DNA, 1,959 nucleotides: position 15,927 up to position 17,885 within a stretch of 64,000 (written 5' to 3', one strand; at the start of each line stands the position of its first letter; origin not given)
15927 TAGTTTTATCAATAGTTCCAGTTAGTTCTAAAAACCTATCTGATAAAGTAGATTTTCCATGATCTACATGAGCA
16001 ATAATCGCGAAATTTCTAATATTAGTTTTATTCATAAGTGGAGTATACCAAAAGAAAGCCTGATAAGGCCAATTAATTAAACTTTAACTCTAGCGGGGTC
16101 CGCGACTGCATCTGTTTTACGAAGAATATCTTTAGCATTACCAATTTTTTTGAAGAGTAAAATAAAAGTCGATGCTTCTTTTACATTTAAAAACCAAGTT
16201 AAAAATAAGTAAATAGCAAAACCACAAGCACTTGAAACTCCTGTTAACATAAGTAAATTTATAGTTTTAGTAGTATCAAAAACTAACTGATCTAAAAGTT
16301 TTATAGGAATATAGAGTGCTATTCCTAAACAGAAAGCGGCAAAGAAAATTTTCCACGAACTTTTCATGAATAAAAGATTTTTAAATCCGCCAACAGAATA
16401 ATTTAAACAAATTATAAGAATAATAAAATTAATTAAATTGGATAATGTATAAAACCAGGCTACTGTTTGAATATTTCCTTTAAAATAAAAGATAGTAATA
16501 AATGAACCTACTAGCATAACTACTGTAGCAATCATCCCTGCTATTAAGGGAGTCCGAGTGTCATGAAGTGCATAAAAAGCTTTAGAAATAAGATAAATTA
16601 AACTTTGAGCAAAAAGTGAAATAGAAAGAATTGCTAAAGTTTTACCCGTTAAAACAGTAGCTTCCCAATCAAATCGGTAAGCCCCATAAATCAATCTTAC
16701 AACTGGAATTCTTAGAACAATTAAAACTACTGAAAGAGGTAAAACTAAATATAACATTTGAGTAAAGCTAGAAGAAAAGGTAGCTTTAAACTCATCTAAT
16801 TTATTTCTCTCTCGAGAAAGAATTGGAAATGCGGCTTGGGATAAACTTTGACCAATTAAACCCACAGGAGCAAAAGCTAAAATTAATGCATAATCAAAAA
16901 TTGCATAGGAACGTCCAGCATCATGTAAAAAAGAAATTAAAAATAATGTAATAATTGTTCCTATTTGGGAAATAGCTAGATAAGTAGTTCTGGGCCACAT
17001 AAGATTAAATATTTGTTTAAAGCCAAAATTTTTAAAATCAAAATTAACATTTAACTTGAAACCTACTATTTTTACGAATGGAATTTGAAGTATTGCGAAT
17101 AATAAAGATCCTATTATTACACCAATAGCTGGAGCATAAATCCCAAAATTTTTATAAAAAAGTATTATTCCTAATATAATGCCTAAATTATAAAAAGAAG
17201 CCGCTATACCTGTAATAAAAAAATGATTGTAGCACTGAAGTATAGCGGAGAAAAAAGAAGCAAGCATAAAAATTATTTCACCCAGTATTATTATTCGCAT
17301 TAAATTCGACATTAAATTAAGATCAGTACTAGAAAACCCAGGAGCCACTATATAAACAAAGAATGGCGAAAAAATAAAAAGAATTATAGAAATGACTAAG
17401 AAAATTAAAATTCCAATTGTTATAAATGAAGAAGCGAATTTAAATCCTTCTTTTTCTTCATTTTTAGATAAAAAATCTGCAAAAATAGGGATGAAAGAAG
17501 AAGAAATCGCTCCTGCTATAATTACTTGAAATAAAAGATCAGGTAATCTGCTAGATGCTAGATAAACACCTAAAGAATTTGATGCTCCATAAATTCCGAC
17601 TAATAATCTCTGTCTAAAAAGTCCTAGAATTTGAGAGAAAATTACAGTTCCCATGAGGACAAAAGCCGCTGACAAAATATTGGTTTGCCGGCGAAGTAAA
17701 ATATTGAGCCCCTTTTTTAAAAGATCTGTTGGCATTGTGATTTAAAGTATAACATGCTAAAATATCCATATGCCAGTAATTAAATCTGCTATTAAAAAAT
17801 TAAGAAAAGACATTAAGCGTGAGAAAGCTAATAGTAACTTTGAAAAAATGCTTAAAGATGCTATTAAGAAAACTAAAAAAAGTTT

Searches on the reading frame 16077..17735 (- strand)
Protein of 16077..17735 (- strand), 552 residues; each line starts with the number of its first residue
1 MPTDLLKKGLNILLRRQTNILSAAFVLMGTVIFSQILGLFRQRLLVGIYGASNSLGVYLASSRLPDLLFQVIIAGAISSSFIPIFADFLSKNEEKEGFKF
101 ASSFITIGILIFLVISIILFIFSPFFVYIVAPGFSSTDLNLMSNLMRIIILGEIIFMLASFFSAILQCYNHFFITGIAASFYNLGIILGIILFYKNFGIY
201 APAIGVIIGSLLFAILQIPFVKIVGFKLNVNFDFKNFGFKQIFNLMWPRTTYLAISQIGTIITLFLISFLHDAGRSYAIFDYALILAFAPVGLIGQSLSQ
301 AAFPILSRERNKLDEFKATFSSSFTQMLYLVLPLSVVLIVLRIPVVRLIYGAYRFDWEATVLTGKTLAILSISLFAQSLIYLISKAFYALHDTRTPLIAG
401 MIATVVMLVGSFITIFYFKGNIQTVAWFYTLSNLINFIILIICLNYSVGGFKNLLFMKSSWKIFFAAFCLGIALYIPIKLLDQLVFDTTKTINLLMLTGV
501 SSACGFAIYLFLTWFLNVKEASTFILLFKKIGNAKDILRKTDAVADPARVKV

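Call 96: search_protein_families(library=pfam, proteins=[window:16077-17735:-], max_evalue=0.001)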
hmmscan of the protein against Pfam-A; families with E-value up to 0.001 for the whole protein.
window:16077-17735:- (552 aa): 3 families
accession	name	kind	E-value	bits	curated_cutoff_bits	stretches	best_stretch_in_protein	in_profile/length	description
PF03023.19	MurJ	-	2.1e-67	228.2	27.4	1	48-481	4-437/451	Lipid II flippase MurJ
PF13440.11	Polysacc_synt_3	-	2.1e-10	40.8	23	1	102-352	48-286/293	Polysaccharide biosynthesis protein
PF01554.23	MatE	-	0.00042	20.5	24.9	1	289-412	39-160/161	MatE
